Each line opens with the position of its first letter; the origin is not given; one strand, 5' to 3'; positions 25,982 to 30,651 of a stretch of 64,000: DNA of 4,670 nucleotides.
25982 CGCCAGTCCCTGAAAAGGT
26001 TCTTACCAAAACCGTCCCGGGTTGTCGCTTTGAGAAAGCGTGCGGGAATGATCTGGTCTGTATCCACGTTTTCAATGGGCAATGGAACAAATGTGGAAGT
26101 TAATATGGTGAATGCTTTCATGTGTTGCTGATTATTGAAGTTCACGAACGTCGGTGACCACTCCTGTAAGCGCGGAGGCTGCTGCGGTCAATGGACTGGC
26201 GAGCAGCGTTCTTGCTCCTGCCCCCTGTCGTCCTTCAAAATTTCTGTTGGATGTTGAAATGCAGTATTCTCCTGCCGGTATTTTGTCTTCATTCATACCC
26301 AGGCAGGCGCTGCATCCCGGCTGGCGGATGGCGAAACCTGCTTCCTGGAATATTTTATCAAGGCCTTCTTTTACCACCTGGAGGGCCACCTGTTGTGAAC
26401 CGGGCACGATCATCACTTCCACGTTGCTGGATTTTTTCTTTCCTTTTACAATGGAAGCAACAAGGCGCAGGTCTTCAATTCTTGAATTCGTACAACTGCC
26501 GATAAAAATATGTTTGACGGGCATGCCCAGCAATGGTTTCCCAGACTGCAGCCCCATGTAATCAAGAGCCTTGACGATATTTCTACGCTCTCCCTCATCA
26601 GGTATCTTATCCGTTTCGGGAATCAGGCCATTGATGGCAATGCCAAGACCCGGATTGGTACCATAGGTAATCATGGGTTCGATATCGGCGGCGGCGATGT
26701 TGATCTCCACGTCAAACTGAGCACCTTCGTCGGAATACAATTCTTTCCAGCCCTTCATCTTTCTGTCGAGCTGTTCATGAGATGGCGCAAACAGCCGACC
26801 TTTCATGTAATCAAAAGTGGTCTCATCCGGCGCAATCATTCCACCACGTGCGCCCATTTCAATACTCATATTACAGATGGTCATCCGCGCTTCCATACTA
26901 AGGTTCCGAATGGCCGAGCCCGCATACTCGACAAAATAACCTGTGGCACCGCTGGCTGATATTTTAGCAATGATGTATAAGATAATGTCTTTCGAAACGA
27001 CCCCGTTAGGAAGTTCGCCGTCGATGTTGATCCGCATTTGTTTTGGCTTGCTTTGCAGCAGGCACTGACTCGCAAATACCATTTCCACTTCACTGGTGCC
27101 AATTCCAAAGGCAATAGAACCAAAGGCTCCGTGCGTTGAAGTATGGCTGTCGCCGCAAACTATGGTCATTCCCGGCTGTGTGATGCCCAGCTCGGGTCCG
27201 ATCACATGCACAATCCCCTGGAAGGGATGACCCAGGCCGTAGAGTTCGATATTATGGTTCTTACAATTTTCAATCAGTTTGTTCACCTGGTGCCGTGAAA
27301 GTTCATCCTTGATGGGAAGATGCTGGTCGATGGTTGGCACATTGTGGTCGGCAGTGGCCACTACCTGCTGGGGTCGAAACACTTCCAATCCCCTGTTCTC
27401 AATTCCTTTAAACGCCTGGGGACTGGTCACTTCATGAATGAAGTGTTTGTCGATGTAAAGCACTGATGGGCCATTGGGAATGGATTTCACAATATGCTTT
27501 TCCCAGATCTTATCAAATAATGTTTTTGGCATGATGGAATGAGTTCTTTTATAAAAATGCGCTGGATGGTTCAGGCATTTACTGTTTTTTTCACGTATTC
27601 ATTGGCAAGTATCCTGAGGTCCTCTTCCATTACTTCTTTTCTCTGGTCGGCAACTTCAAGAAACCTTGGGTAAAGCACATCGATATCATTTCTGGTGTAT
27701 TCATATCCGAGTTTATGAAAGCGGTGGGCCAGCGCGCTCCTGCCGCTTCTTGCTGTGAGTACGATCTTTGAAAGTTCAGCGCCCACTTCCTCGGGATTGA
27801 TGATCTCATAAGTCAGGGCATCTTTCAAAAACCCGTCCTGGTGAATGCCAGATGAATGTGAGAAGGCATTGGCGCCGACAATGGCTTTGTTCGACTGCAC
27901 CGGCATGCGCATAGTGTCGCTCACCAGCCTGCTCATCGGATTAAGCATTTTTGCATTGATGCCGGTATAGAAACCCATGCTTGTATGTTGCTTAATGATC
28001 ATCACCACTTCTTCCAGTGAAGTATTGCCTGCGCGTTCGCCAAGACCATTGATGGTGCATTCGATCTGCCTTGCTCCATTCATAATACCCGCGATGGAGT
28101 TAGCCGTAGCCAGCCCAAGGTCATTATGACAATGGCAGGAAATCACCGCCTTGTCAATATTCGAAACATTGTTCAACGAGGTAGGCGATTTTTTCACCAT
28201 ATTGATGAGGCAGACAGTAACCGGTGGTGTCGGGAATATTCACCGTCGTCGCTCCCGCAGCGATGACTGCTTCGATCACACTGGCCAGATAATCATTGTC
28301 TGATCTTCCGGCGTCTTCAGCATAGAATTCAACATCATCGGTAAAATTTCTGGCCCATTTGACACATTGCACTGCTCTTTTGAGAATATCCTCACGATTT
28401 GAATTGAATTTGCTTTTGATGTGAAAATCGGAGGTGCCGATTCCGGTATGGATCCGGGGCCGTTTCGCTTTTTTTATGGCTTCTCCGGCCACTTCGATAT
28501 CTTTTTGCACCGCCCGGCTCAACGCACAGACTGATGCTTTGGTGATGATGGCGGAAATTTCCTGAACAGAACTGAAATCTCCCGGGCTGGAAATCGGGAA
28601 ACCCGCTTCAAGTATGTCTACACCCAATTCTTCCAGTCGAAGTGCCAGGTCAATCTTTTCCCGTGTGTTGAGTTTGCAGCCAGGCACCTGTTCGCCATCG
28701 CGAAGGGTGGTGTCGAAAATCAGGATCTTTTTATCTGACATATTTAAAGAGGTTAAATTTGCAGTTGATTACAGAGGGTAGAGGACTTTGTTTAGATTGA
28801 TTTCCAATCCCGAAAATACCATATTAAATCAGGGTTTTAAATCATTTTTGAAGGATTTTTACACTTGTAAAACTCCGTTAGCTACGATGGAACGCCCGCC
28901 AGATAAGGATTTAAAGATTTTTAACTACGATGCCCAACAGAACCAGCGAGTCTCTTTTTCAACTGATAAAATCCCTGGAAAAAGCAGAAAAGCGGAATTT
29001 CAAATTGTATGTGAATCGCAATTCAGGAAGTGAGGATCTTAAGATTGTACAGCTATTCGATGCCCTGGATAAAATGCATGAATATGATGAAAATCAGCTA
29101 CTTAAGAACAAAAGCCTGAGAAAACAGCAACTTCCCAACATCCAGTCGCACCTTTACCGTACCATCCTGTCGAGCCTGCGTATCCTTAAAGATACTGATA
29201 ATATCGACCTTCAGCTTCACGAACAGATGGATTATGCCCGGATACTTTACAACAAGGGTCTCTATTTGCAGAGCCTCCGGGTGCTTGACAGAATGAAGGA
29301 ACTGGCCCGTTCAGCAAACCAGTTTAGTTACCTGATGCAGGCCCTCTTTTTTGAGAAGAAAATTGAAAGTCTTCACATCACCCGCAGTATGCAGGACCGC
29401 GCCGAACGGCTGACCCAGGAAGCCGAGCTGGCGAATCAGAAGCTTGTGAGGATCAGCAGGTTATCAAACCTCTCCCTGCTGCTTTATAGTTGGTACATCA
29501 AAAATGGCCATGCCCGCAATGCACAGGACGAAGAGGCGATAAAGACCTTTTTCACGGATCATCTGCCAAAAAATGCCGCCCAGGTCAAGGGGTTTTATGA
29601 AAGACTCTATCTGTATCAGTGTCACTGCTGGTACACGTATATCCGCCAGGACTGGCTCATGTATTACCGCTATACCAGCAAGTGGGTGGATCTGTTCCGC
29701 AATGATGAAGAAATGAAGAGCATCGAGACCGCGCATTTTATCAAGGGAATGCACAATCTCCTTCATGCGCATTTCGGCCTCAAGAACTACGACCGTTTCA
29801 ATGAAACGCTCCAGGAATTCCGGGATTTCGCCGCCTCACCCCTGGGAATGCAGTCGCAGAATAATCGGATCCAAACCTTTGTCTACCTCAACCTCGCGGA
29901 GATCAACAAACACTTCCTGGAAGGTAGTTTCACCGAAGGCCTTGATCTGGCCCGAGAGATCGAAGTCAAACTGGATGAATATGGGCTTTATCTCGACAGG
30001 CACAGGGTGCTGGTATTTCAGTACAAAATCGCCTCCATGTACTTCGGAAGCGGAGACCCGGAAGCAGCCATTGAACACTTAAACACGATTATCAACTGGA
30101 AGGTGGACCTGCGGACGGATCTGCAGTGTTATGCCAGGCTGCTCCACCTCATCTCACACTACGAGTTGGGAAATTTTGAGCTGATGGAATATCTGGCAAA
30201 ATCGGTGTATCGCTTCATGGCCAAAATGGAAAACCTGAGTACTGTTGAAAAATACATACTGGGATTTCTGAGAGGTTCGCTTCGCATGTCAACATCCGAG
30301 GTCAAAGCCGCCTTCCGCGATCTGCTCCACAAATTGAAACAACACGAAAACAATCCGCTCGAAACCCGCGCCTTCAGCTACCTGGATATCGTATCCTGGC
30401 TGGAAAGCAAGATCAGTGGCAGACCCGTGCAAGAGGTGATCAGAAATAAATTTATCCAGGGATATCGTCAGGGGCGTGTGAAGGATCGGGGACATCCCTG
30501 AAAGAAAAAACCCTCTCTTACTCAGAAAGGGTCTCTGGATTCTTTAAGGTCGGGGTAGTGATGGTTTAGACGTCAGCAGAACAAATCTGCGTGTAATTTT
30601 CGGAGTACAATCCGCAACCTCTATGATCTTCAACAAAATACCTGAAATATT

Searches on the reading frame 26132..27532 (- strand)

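Call 7: search_protein_families(library=pfam, proteins=[window:26132-27532:-], max_evalue=0.001)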
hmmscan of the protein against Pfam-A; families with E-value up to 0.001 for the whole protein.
window:26132-27532:- (466 aa): 1 family
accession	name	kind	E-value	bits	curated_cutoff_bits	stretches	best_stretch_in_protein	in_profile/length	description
PF00330.25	Aconitase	-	3.3e-169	564.2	28.7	1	7-457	1-463/463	Aconitase family (aconitate hydratase)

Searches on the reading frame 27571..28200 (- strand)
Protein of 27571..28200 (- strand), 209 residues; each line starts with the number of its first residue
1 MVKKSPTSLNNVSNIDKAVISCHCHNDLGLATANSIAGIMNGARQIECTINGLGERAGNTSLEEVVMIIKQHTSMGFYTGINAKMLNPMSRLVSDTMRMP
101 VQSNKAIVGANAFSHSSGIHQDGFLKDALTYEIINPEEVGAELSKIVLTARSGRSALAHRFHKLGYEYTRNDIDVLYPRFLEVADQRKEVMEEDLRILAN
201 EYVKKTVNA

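Call 7: search_protein_families(library=pfam, proteins=[window:27571-28200:-], max_evalue=0.001)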
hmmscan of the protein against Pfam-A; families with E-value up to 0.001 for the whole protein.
window:27571-28200:- (209 aa): 2 families
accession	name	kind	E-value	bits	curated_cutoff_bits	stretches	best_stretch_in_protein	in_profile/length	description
PF00682.25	HMGL-like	-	5.2e-27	95.3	29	1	11-93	183-260/260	HMGL-like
PF22617.1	HCS_D2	-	3.2e-25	88.7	27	1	107-188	1-82/82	Homocitrate synthase post-HMGL domain-like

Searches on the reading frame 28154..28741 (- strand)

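Call 7: search_protein_families(library=pfam, proteins=[window:28154-28741:-], max_evalue=0.001)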
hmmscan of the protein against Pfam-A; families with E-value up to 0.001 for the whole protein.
window:28154-28741:- (195 aa): 1 family
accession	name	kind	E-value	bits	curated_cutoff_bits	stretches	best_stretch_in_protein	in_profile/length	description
PF00682.25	HMGL-like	-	5.1e-57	193.7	29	1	6-192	2-184/260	HMGL-like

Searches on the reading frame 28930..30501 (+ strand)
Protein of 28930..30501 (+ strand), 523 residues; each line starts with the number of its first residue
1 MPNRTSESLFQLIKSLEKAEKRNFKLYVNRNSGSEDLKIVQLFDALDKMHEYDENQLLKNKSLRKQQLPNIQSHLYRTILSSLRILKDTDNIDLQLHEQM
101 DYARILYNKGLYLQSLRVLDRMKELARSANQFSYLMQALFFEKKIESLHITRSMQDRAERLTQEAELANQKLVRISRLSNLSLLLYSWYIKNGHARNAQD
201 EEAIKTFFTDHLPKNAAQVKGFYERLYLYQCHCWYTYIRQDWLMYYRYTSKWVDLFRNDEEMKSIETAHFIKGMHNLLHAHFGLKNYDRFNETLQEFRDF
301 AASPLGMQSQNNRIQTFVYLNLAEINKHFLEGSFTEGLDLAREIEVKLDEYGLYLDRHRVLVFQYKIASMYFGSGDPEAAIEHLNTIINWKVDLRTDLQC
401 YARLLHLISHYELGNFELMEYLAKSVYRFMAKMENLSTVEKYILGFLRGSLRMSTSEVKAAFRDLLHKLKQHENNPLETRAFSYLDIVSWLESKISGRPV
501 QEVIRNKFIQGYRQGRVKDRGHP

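Call 7: search_protein_families(library=pfam, proteins=[window:28930-30501:+], max_evalue=0.001)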
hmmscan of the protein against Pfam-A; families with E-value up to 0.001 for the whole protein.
window:28930-30501:+ (523 aa): 0 families

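Call 54: search_protein_families(library=ncbifam, proteins=[window:28930-30501:+], max_evalue=0.001)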
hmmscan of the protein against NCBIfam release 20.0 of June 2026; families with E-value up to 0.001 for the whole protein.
window:28930-30501:+ (523 aa): 1 family
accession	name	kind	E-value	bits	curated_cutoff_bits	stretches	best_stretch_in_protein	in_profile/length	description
NF058569.1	BT_2802_fam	domain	9.4e-39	133.7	550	1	6-503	4-501/502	BT2802 family ribose utilization protein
